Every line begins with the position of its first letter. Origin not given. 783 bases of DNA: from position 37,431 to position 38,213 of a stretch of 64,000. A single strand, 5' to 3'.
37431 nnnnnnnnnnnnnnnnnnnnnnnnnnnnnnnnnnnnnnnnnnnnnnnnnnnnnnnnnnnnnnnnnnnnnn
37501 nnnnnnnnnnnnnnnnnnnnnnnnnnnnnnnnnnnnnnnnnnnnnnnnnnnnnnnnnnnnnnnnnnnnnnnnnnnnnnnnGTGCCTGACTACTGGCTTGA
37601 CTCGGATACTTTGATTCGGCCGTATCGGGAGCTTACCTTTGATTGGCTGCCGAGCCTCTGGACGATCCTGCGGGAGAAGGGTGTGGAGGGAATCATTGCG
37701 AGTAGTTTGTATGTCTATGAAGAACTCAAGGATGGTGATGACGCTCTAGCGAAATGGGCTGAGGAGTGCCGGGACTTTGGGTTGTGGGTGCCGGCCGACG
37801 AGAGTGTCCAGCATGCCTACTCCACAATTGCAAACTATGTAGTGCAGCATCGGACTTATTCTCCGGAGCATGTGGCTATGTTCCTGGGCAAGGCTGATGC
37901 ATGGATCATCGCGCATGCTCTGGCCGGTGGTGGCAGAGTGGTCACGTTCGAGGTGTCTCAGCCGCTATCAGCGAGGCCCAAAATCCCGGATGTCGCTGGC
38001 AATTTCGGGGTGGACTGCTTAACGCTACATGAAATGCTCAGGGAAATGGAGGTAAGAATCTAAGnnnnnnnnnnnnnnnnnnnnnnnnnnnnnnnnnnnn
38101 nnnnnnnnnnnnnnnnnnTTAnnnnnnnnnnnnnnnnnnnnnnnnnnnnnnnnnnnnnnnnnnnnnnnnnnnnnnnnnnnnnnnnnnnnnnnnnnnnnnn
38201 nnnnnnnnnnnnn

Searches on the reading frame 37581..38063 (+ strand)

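Call 8: search_protein_families(library=pfam, proteins=[window:37581-38063:+], max_evalue=0.001)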
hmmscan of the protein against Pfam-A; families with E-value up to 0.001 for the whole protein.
window:37581-38063:+ (160 aa): 1 family
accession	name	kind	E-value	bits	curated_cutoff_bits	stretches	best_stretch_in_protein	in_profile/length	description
PF14367.12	DUF4411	-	6.3e-34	117.5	23.5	1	4-159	1-158/159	Domain of unknown function (DUF4411)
